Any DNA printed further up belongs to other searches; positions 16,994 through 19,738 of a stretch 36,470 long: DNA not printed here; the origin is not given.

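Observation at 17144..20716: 1190-aa fusion of a GT4 glycosyltransferase to a heparinase-II/III-like domain, flanked by AsnB paralogues in an AlgD-containing locus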

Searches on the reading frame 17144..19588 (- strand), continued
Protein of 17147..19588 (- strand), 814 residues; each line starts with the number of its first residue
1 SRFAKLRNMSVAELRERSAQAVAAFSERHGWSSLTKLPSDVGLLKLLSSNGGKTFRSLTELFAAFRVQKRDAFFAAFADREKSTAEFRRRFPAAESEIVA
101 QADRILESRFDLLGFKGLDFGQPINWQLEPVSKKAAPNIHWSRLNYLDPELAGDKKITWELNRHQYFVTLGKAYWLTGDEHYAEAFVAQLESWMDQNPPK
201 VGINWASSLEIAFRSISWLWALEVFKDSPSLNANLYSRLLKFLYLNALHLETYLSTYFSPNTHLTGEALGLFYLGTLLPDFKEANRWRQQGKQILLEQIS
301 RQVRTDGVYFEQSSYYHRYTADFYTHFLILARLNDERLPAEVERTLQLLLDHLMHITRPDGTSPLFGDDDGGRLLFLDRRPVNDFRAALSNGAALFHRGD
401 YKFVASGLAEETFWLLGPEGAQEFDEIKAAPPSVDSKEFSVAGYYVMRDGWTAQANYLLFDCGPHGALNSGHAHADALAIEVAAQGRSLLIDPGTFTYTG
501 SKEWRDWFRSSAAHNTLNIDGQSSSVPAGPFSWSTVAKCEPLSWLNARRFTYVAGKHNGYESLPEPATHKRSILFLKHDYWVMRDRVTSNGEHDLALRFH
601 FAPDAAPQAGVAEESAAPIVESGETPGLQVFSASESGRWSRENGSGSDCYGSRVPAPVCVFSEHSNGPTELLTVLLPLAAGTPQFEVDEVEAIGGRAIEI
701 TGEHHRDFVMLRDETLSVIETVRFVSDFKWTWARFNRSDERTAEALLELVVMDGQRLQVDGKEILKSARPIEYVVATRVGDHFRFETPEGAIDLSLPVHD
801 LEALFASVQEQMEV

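Call 54: search_protein_families(library=pfam, proteins=[L081:13740-15578:+, L081:11602-13743:+, L081:15575-16828:+, L081:9927-11090:+], max_evalue=0.001)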
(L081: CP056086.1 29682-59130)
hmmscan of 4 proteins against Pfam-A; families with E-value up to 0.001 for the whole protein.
L081:13740-15578:+ (612 aa): 1 family
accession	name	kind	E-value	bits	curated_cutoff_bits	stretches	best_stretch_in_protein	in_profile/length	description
PF07940.18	Hepar_II_III_C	-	2.8e-24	86.4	24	1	389-558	2-174/237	Heparinase II/III-like, C-terminal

L081:11602-13743:+ (713 aa): 7 families
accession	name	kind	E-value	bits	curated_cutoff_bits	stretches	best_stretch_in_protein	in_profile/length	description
PF00107.32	ADH_zinc_N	-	1.3e-18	67.7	31.8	1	178-297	2-121/129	Zinc-binding dehydrogenase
PF01408.29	GFO_IDH_MocA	-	2e-17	64.4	24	1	395-506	3-114/120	Oxidoreductase family, NAD-binding Rossmann fold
PF22725.1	GFO_IDH_MocA_C3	-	4.9e-11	43.1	27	1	537-639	15-118/124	GFO/IDH/MocA C-terminal domain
PF02894.22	GFO_IDH_MocA_C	-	1.5e-07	31.9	22.9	1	547-633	24-114/218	Oxidoreductase family, C-terminal alpha/beta domain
PF08240.17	ADH_N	-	1.7e-06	28.7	23.5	1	86-139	29-104/104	Alcohol dehydrogenase GroES-like domain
PF16912.11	Glu_dehyd_C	-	1.3e-05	25.3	34.9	0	169-270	33-133/211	Glucose dehydrogenase C-terminus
PF13602.12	ADH_zinc_N_2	-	2e-05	25.9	27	1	231-358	20-127/134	Zinc-binding dehydrogenase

L081:15575-16828:+ (417 aa): 5 families
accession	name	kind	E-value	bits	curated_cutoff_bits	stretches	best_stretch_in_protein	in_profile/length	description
PF13579.12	Glyco_trans_4_4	-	3.9e-22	79.7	29.7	1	16-198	2-158/158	Glycosyl transferase 4-like domain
PF13692.12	Glyco_trans_1_4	-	1.1e-16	61.8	27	1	224-366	5-140/142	Glycosyl transferases group 1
PF13439.12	Glyco_transf_4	-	1.1e-14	55.3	28.5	1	21-201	8-168/170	Glycosyltransferase Family 4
PF00534.26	Glycos_transf_1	-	2.1e-13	50.6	26.4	1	222-380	17-170/172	Glycosyl transferases group 1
PF13524.12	Glyco_trans_1_2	-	8.6e-09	35.9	25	1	248-396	10-142/144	Glycosyl transferase-like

L081:9927-11090:+ (387 aa): 2 families
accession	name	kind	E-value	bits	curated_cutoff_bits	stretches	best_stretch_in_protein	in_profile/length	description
PF00534.26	Glycos_transf_1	-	8.8e-09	35.6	26.4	1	186-344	10-168/172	Glycosyl transferases group 1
PF13692.12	Glyco_trans_1_4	-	3.1e-08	34.4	27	1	195-334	5-142/142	Glycosyl transferases group 1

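Call 60: find_homologous_proteins(query=L081:13740-15578:+, max_evalue=1e-20)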
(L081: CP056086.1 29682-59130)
Query L081:13740-15578:+ (612 aa): 4601 proteins with E <= 1e-20 among 8000 candidates; the best 120 are listed.
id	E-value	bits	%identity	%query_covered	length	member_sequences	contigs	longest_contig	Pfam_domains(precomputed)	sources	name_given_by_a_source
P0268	0.0e+0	1393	98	100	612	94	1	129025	PF07940.19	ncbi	ncbi:heparinase II/III family protein [Ralstonia pseudosolanacearum]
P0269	3.7e-292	989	71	99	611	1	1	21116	PF07940.19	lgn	-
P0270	1.9e-288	976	69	100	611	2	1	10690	PF07940.19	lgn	-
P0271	1.5e-260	884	64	99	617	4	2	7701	PF16889.12,PF07940.19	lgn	-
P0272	4.0e-244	830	61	99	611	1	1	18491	PF07940.19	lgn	-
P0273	2.1e-240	818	61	99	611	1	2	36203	PF07940.19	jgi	jgi:hypothetical protein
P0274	1.7e-238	811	59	99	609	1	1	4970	PF16889.12,PF07940.19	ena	-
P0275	1.6e-235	801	60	98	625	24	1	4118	PF07940.19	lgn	-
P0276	1.8e-235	801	58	99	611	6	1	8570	PF07940.19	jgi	jgi:hypothetical protein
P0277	1.5e-234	798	60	99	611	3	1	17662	PF07940.19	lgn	-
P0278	1.3e-233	795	59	98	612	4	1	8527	PF07940.19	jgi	jgi:hypothetical protein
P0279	1.4e-233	795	59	99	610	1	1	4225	PF16889.12,PF07940.19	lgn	-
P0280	2.0e-233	795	60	99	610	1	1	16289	PF16889.12,PF07940.19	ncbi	-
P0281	8.1e-233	793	57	99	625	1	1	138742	PF16889.12,PF07940.19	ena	-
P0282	1.6e-232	792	59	99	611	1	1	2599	PF16889.12,PF07940.19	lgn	-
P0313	9.6e-220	749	58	99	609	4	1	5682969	PF07940.19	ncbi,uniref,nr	ncbi:heparinase II/III family protein [Pseudomonas mosselii]|uniref:heparinase II/III family protein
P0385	4.7e-214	731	56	99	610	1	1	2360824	PF07940.19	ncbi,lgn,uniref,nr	ncbi:heparinase II/III-family protein [Marinobacterium sp. LSUCC0821]|uniref:heparinase II/III famil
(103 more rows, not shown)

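Call 61: find_encoding_contigs(protein=P0313, flank=9000, max_places=2)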
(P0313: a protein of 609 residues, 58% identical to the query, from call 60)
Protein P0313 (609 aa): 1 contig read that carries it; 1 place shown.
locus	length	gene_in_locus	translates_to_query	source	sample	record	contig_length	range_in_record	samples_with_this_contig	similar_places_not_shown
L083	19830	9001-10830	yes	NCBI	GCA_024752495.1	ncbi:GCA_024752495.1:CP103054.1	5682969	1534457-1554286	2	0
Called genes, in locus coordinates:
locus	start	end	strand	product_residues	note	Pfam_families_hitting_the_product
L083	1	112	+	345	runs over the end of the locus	PF01370:Epimerase, PF04321:RmlD_sub_bind, PF16363:GDP_Man_Dehyd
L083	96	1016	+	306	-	PF01073:3Beta_HSD, PF01370:Epimerase, PF04321:RmlD_sub_bind, PF16363:GDP_Man_Dehyd, PF02719:Polysacc_synt_2 (weak), PF07993:NAD_binding_4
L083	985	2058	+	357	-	PF00534:Glycos_transf_1, PF13692:Glyco_trans_1_4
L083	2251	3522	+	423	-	-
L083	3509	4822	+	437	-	PF01901:O_anti_polymase (faint)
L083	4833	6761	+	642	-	PF13522:GATase_6, PF13537:GATase_7, PF00733:Asn_synthase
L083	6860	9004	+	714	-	PF00107:ADH_zinc_N, PF13602:ADH_zinc_N_2 (faint), PF01408:GFO_IDH_MocA, PF02894:GFO_IDH_MocA_C (weak), PF22725:GFO_IDH_MocA_C3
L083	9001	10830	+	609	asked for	PF07940:Hepar_II_III_C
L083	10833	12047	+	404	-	PF13439:Glyco_transf_4, PF13579:Glyco_trans_4_4, PF00534:Glycos_transf_1, PF13692:Glyco_trans_1_4, PF13524:Glyco_trans_1_2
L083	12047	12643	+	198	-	PF02397:Bac_transf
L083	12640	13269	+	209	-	PF17836:PglD_N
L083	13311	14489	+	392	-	PF01041:DegT_DnrJ_EryC1, PF01212:Beta_elim_lyase (faint)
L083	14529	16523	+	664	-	PF00106:adh_short (faint), PF01073:3Beta_HSD (weak), PF01370:Epimerase, PF02719:Polysacc_synt_2, PF04321:RmlD_sub_bind, PF07993:NAD_binding_4 (faint), PF16363:GDP_Man_Dehyd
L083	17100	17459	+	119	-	PF05717:TnpB_IS66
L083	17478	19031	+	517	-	PF13007:LZ_Tnp_IS66, PF13005:zf-IS66, PF03050:DDE_Tnp_IS66, PF13817:DDE_Tnp_IS66_C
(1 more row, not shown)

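Call 62: find_encoding_contigs(protein=P0385, flank=9000, max_places=1)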
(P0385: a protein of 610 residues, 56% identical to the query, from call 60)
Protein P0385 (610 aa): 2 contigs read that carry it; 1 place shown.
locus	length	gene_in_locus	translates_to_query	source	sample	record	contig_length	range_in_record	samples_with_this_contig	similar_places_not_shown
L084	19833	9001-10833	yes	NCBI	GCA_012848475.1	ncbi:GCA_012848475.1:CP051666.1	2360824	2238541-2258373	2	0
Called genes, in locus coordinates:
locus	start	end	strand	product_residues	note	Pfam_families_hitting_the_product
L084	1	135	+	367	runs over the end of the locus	PF01041:DegT_DnrJ_EryC1, PF00155:Aminotran_1_2 (weak)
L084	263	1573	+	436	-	-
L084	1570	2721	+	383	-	-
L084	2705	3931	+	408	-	-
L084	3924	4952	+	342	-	PF20706:GT4-conflict (weak), PF00534:Glycos_transf_1, PF13692:Glyco_trans_1_4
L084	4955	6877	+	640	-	PF13522:GATase_6, PF13537:GATase_7, PF00733:Asn_synthase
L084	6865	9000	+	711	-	PF00107:ADH_zinc_N, PF01408:GFO_IDH_MocA, PF02894:GFO_IDH_MocA_C, PF22725:GFO_IDH_MocA_C3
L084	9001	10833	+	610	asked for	PF07940:Hepar_II_III_C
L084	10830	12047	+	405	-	PF13439:Glyco_transf_4, PF13579:Glyco_trans_4_4, PF00534:Glycos_transf_1, PF13692:Glyco_trans_1_4, PF13524:Glyco_trans_1_2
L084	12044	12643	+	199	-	PF02397:Bac_transf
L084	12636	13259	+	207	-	PF17836:PglD_N, PF00132:Hexapep (faint)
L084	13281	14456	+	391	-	PF01041:DegT_DnrJ_EryC1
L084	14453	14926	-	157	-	PF00589:Phage_integrase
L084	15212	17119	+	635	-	PF13727:CoA_binding_3 (faint), PF01370:Epimerase, PF02719:Polysacc_synt_2, PF04321:RmlD_sub_bind, PF16363:GDP_Man_Dehyd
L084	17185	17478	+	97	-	-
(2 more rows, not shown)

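Call 66: get_annotated_region(hit=H5, flank=9000)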
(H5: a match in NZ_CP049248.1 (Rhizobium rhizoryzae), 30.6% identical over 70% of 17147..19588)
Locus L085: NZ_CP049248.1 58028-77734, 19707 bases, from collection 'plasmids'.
description: Rhizobium rhizoryzae strain DSM 29514 plasmid unnamed2, complete sequence
organism: Rhizobium rhizoryzae (NCBI taxid 451876)
taxonomy: Bacteria; Pseudomonadota; Alphaproteobacteria; Hyphomicrobiales; Rhizobiaceae; Rhizobium; Rhizobium rhizoryzae
host: -; source: cell culture,soil; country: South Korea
typing (MOB-suite, as given by PLSDB): non-mobilizable
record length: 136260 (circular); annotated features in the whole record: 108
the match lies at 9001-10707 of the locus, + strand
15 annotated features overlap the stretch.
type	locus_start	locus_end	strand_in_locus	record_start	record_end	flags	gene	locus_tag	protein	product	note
CDS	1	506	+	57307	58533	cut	-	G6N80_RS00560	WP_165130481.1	ABC transporter ATP-binding protein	-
CDS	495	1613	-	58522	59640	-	-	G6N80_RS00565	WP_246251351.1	glycosyltransferase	-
CDS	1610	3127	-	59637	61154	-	-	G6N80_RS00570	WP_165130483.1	GumC family protein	-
CDS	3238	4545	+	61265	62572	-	-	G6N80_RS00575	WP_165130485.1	VpsF family polysaccharide biosynthesis protein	-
CDS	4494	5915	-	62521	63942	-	-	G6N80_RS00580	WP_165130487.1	hypothetical protein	-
CDS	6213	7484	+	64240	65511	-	-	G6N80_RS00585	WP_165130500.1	nucleotide sugar dehydrogenase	GO:0000271 - polysaccharide biosynthetic process [Evidence IEA]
CDS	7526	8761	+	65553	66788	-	-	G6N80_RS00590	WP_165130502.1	glycosyltransferase family 4 protein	-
CDS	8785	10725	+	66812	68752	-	-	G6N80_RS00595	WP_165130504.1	alginate lyase family protein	-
CDS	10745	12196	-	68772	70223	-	-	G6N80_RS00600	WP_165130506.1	lipopolysaccharide biosynthesis protein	-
CDS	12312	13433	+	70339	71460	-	-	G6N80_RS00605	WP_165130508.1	glycosyltransferase family 4 protein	-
CDS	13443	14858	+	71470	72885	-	-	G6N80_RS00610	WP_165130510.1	hypothetical protein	-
CDS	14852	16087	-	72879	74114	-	-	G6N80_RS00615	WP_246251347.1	cellulase family glycosylhydrolase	GO:0071704 - organic substance metabolic process [Evidence IEA]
CDS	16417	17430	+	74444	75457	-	-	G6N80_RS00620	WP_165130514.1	sterol desaturase family protein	GO:0006629 - lipid metabolic process [Evidence IEA]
CDS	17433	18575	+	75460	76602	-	-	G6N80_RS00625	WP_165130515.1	GNAT family N-acetyltransferase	-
CDS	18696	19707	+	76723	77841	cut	-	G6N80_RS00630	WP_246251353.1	UDP-galactopyranose mutase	-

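Call 67: get_annotated_region(hit=H6, flank=9000)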
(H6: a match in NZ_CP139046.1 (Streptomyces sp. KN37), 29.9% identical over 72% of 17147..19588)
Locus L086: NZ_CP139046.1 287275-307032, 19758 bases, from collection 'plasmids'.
description: Streptomyces sp. KN37 plasmid unnamed2, complete sequence
organism: Streptomyces sp. KN37 (NCBI taxid 3090667)
taxonomy: Bacteria; Actinomycetota; Actinomycetes; Kitasatosporales; Streptomycetaceae; Streptomyces; Streptomyces sp. KN37
host: -; source: whole organism,Kanas soil; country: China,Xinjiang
typing (MOB-suite, as given by PLSDB): non-mobilizable
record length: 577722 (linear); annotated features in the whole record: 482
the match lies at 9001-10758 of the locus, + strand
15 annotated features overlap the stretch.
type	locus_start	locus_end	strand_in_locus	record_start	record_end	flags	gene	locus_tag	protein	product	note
CDS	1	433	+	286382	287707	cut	-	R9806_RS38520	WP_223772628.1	nucleotide sugar dehydrogenase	GO:0000271 - polysaccharide biosynthetic process [Evidence IEA]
CDS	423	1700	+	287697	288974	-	-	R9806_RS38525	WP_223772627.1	glycosyltransferase family 4 protein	-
CDS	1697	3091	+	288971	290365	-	-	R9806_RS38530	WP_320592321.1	Wzz/FepE/Etk N-terminal domain-containing protein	GO:0009103 - lipopolysaccharide biosynthetic process [Evidence IEA]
CDS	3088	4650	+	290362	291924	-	-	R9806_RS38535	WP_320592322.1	Wzz/FepE/Etk N-terminal domain-containing protein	GO:0009103 - lipopolysaccharide biosynthetic process [Evidence IEA]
CDS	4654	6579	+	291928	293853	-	asnB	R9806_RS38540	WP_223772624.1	asparagine synthase (glutamine-hydrolyzing)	GO:0006529 - asparagine biosynthetic process [Evidence IEA]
CDS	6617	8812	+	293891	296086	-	-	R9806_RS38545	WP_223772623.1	bi-domain-containing oxidoreductase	-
CDS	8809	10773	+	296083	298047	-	-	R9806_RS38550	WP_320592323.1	alginate lyase family protein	-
CDS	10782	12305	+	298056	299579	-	-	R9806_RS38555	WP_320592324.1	right-handed parallel beta-helix repeat-containing protein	-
CDS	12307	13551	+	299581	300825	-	-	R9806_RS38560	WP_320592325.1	O-antigen ligase domain-containing protein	-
CDS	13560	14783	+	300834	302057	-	-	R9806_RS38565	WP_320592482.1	glycosyltransferase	-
CDS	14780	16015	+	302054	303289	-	-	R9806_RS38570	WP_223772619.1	class I SAM-dependent methyltransferase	-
CDS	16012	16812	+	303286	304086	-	-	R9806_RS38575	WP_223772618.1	glucose-1-phosphate cytidylyltransferase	-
CDS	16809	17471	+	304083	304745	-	-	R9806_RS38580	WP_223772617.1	PIG-L deacetylase family protein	-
CDS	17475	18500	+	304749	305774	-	-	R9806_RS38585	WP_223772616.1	SDR family oxidoreductase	-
CDS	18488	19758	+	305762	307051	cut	-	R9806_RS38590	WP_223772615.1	DUF4910 domain-containing protein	-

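Call 68: get_annotated_region(hit=H7, flank=9000)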
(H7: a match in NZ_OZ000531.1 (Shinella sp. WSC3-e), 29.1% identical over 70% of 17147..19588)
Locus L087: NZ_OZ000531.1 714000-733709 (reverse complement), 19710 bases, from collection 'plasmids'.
description: Shinella sp. WSC3-e isolate ena-SAMPLE-TAB-28-07-2022-10:23:51:176-5823 plasmid paSHIWSC3, complete sequence
organism: Shinella sp. WSC3-e (NCBI taxid 3113208)
taxonomy: Bacteria; Pseudomonadota; Alphaproteobacteria; Hyphomicrobiales; Rhizobiaceae; Shinella; Shinella sp. WSC3-e
host: -; source: -; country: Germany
typing (MOB-suite, as given by PLSDB): non-mobilizable
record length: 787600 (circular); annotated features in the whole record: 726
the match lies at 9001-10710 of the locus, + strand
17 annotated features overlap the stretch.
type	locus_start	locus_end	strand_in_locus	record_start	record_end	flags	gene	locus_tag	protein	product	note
CDS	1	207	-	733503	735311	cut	-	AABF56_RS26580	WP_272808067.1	alpha/beta hydrolase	-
CDS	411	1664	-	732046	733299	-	-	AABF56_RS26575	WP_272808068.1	oligosaccharide flippase family protein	-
CDS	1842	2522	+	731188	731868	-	-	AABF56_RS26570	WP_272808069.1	polysaccharide deacetylase family protein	GO:0005975 - carbohydrate metabolic process [Evidence IEA]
CDS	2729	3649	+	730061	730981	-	-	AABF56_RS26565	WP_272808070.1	glycosyltransferase family 2 protein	-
CDS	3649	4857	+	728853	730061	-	-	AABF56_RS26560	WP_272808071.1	glycosyltransferase family 4 protein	-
CDS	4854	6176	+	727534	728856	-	-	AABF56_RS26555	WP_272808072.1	hypothetical protein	-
CDS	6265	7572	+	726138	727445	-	-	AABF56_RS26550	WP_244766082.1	nucleotide sugar dehydrogenase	GO:0000271 - polysaccharide biosynthetic process [Evidence IEA]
CDS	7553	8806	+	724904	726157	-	-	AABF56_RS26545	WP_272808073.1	glycosyltransferase family 4 protein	-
CDS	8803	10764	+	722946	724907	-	-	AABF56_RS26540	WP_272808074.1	alginate lyase family protein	-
CDS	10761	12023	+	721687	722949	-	-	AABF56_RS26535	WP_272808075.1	cellulase family glycosylhydrolase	GO:0071704 - organic substance metabolic process [Evidence IEA]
CDS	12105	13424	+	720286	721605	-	-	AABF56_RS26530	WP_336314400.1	O-antigen ligase family protein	-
CDS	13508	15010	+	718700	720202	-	-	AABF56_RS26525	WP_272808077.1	GumC family protein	-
CDS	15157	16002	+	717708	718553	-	-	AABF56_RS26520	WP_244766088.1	hypothetical protein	-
CDS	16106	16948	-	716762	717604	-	-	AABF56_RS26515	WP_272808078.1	MurR/RpiR family transcriptional regulator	GO:0006355 - regulation of DNA-templated transcription [Evidence IEA]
CDS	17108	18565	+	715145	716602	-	-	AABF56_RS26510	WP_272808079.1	MFS transporter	GO:0055085 - transmembrane transport [Evidence IEA]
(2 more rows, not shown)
